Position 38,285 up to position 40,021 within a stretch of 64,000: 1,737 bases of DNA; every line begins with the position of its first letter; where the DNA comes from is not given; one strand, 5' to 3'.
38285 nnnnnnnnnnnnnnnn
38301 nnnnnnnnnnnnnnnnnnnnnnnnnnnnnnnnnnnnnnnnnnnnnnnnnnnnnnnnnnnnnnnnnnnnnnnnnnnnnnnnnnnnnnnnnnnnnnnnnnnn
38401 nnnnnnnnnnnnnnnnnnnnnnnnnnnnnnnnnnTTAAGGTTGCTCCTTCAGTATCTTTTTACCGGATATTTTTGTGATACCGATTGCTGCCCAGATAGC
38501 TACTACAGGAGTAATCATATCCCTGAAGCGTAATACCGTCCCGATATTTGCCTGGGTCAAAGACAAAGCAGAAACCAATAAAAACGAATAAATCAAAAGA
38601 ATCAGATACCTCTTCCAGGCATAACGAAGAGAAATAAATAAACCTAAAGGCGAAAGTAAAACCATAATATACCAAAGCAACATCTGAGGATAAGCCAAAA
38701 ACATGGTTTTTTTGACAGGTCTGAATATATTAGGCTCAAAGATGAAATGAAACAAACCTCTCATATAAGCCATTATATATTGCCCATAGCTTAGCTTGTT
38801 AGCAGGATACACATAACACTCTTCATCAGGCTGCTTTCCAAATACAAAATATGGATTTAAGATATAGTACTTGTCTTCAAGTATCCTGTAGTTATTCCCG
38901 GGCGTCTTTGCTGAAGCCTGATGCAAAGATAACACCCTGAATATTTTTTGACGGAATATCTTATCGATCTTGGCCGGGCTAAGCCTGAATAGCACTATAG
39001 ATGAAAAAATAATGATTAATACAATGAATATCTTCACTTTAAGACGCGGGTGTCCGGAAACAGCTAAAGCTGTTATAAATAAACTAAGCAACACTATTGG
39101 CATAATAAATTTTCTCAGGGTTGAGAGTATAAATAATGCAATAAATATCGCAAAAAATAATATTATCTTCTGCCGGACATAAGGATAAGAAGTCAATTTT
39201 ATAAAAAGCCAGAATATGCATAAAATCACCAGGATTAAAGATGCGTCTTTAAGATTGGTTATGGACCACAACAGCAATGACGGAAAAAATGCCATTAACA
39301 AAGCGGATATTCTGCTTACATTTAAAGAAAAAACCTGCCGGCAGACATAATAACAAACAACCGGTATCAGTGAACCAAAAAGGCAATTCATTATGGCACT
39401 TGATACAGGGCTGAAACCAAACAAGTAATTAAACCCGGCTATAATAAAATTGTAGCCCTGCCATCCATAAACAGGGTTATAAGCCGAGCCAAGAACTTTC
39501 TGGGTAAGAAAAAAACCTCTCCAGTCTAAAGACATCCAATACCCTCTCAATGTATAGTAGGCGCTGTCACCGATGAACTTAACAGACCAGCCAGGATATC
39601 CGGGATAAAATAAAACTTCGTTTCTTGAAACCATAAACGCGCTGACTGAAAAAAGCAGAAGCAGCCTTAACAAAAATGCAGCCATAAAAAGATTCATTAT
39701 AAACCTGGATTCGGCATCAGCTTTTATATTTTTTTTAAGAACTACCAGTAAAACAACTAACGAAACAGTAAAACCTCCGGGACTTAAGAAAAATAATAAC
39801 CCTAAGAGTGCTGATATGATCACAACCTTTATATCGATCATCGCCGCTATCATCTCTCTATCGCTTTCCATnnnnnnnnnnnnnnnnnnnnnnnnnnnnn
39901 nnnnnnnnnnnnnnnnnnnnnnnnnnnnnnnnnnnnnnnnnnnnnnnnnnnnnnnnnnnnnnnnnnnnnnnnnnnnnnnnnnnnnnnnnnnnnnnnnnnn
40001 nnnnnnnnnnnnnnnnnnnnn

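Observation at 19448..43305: Extracytoplasmic glycosylation relay: four DPM1-like polyprenyl-P-sugar synthases, a flippase-like protein and three GT-C-type polytopic transferases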

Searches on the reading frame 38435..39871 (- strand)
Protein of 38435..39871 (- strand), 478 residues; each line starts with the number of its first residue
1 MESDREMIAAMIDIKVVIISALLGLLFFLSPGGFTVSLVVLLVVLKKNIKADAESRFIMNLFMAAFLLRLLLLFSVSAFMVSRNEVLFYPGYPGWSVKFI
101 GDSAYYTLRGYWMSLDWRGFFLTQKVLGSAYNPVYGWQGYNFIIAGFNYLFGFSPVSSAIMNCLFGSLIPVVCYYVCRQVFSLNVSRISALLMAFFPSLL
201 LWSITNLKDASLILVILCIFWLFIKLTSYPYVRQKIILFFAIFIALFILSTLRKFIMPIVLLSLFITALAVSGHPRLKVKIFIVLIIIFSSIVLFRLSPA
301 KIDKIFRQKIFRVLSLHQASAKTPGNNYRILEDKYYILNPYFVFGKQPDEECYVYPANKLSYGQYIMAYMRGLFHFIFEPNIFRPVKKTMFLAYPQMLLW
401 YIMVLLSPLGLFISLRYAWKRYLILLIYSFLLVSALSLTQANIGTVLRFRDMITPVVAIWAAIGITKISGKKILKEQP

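Call 4: search_protein_families(library=pfam, proteins=[window:38435-39871:-], max_evalue=0.01)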
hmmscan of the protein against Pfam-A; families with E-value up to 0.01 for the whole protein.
window:38435-39871:- (478 aa): 1 family
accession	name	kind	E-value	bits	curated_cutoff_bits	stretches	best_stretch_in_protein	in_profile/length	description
PF13231.12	PMT_2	-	1.2e-08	35.8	26.1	1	140-290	6-151/160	Dolichyl-phosphate-mannose-protein mannosyltransferase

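Call 12: search_protein_families(library=ncbifam, proteins=[window:38435-39871:-], max_evalue=0.001)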
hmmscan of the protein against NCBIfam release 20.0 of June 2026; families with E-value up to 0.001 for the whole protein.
window:38435-39871:- (478 aa): 0 families

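Call 29: find_homologous_proteins(query=window:38435-39871:-, max_evalue=0.001)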
Query window:38435-39871:- (478 aa): 18 proteins with E <= 0.001 among 8000 candidates.
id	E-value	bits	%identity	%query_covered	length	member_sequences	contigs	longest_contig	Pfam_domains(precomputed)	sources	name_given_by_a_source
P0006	0.0e+0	1015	100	99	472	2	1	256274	PF13231.13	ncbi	-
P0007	1.1e-152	528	51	96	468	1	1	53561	PF13231.13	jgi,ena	-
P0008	1.8e-118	415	47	89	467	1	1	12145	PF02516.21,PF13231.13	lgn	-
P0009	2.0e-116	408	47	84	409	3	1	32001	PF13231.13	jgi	-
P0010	2.6e-115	405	43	98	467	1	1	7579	PF13231.13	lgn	-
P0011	3.3e-110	388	44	89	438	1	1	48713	PF13231.13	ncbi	ncbi:MAG: glycosyltransferase family 39 protein [Candidatus Omnitrophota bacterium]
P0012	6.7e-110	387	43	97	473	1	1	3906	PF13231.13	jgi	jgi:4-amino-4-deoxy-L-arabinose transferase-like glycosyltransferase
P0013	4.8e-99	351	38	97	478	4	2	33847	PF13231.13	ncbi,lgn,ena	-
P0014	1.2e-92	330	38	98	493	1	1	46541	PF13231.13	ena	-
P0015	4.9e-57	213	31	95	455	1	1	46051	PF02516.21,PF13231.13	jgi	jgi:4-amino-4-deoxy-L-arabinose transferase-like glycosyltransferase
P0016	9.6e-54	202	32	95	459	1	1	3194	PF13231.13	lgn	-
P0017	3.6e-44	170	31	95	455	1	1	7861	PF13231.13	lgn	-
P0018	2.6e-40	157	30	96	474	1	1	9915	PF13231.13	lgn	-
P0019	5.3e-32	130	26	91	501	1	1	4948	-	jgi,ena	-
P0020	5.2e-25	107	26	96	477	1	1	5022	-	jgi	-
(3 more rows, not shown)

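Call 34: search_solved_structures(query=A1, max_evalue=10, show_alignments=2)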
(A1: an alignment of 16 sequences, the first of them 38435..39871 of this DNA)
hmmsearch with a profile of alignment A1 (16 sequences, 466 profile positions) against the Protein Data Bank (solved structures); distinct sequences matched with E-value up to 10: 0.

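Call 35: find_encoding_contigs(protein=P0011, flank=10000, max_places=1)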
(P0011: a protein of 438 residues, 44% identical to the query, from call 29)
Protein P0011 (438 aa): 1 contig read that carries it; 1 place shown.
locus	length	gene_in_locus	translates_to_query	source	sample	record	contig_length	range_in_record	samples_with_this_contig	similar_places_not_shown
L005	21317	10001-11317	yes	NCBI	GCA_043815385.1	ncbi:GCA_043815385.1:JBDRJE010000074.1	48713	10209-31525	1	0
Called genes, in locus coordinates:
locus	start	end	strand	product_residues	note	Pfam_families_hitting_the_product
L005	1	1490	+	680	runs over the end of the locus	PF13489:Methyltransf_23, PF08241:Methyltransf_11, PF08242:Methyltransf_12 (weak), PF13439:Glyco_transf_4, PF13579:Glyco_trans_4_4, PF13477:Glyco_trans_4_2 (weak), PF00534:Glycos_transf_1, PF13692:Glyco_trans_1_4, +1 more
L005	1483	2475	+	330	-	PF01073:3Beta_HSD, PF01370:Epimerase, PF02719:Polysacc_synt_2, PF04321:RmlD_sub_bind, PF05368:NmrA, PF07993:NAD_binding_4, PF16363:GDP_Man_Dehyd, PF13460:NAD_binding_10, +1 more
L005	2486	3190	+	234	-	PF00483:NTP_transferase, PF12804:NTP_transf_3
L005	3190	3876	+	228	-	PF00535:Glycos_transf_2, PF10111:Glyco_tranf_2_2, PF13641:Glyco_tranf_2_3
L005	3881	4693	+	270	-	PF01522:Polysacc_deac_1, PF11959:DUF3473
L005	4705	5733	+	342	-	PF04339:FemAB_like (faint), PF13480:Acetyltransf_6, PF02388:FemAB (weak)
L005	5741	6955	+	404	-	PF01041:DegT_DnrJ_EryC1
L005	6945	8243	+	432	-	PF13231:PMT_2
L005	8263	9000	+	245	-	PF01066:CDP-OH_P_transf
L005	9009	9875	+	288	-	PF13489:Methyltransf_23, PF07021:MetW (weak), PF13847:Methyltransf_31, PF08241:Methyltransf_11, PF08242:Methyltransf_12 (weak), PF13649:Methyltransf_25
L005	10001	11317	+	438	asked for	PF13231:PMT_2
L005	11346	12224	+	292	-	PF13489:Methyltransf_23, PF07021:MetW, PF08241:Methyltransf_11, PF08242:Methyltransf_12, PF13649:Methyltransf_25, PF13847:Methyltransf_31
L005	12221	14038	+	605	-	-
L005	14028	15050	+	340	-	PF03706:LPG_synthase_TM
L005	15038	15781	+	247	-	PF00535:Glycos_transf_2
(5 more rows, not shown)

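Call 36: find_encoding_contigs(protein=P0014, flank=10000, max_places=1)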
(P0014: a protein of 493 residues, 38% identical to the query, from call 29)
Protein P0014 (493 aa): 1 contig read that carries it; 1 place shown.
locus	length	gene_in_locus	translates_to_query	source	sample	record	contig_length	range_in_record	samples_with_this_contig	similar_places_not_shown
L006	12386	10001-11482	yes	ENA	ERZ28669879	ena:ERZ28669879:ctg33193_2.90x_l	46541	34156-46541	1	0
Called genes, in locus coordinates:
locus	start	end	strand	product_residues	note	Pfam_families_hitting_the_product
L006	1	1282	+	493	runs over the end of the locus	PF01943:Polysacc_synt, PF13440:Polysacc_synt_3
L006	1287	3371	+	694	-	PF13489:Methyltransf_23, PF08241:Methyltransf_11, PF08242:Methyltransf_12 (weak), PF13439:Glyco_transf_4, PF13477:Glyco_trans_4_2, PF13579:Glyco_trans_4_4, PF00534:Glycos_transf_1, PF13692:Glyco_trans_1_4, +2 more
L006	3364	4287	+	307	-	PF01209:Ubie_methyltran (weak), PF13489:Methyltransf_23, PF07021:MetW, PF13847:Methyltransf_31, PF08241:Methyltransf_11, PF08242:Methyltransf_12, PF13649:Methyltransf_25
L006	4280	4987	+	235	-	PF00535:Glycos_transf_2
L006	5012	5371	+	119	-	PF10066:DUF2304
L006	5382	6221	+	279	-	PF01522:Polysacc_deac_1, PF11959:DUF3473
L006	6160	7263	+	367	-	PF02388:FemAB (weak), PF13480:Acetyltransf_6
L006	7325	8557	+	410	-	PF02366:PMT (weak), PF13231:PMT_2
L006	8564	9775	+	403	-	PF02310:B12-binding, PF04055:Radical_SAM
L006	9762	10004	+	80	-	-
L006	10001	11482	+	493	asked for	PF13231:PMT_2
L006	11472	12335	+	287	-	PF13489:Methyltransf_23, PF01728:FtsJ (weak), PF07021:MetW (weak), PF13847:Methyltransf_31, PF08241:Methyltransf_11, PF08242:Methyltransf_12, PF13649:Methyltransf_25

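Call 37: find_encoding_contigs(protein=P0015, flank=10000, max_places=1)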
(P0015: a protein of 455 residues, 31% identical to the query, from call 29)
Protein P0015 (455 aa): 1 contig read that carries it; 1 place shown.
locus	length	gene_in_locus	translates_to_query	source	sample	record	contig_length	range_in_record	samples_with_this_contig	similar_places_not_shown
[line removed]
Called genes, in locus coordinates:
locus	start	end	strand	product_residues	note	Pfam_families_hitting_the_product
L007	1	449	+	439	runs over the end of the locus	PF01467:CTP_transf_like, PF13714:PEP_mutase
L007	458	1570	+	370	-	PF02776:TPP_enzyme_N, PF02775:TPP_enzyme_C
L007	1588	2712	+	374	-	PF00465:Fe-ADH, PF13685:Fe-ADH_2, PF25137:ADH_Fe_C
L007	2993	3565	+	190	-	PF01066:CDP-OH_P_transf (weak)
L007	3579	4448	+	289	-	PF00535:Glycos_transf_2, PF10111:Glyco_tranf_2_2 (weak), PF13641:Glyco_tranf_2_3, PF13712:Glyco_tranf_2_5 (weak)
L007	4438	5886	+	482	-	PF02310:B12-binding, PF04055:Radical_SAM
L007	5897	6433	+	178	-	PF05219:DREV, PF01209:Ubie_methyltran, PF13489:Methyltransf_23, PF02353:CMAS, PF13847:Methyltransf_31, PF08241:Methyltransf_11, PF08242:Methyltransf_12, PF13649:Methyltransf_25, +2 more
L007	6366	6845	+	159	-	-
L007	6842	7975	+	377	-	PF13439:Glyco_transf_4, PF00534:Glycos_transf_1, PF13692:Glyco_trans_1_4, PF13524:Glyco_trans_1_2 (weak)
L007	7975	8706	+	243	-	PF00535:Glycos_transf_2, PF10111:Glyco_tranf_2_2, PF13641:Glyco_tranf_2_3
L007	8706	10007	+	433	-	PF13231:PMT_2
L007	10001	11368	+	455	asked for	PF02516:STT3 (weak), PF13231:PMT_2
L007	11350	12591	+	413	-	PF13439:Glyco_transf_4, PF00534:Glycos_transf_1, PF13692:Glyco_trans_1_4 (weak), PF26337:Gtf3_C (weak)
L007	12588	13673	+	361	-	PF00534:Glycos_transf_1, PF13692:Glyco_trans_1_4, PF13524:Glyco_trans_1_2 (weak)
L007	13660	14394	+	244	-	PF01841:Transglut_core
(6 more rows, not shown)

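Call 39: predict_structure(alignment_id=A1)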
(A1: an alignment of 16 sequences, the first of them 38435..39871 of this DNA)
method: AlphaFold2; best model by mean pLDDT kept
length: 478 residues; sequences in the alignment: 16
mean_pLDDT: 80.5   pTM: 0.82
mean pLDDT of the five models: 80.5, 79.2, 79.2, 77.2, 76.4
residues with pLDDT >= 90: 111; 70-90: 285; 50-70: 69; < 50: 13
segments of 3 or more residues with pLDDT < 50: 90-100
pLDDT, mean of each block of 10 residues (from residue 1): 69 72 69 72 71 86 88 77 60 45 71 87 82 64 81 73 88 94 96 87 71 93 89 91 91 83 90 79 85 85 79 67 64 81 82 77 84 85 68 83 95 93 93 82 76 94 96 77
secondary structure, 60 per line:
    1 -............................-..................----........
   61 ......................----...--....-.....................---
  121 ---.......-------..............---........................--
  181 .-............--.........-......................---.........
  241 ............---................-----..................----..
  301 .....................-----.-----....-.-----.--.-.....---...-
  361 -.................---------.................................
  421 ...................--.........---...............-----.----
elements in order: H2-29 H31-48 H53-82 E87-89 E92-95 H97-117 H124-130 H138-151 H155-178 H183-194 H197-205 H207-228 H232-252 H256-271 H277-294 H299-321 H333-336 H349-352 H362-378 H388-439 H443-450 H454-468
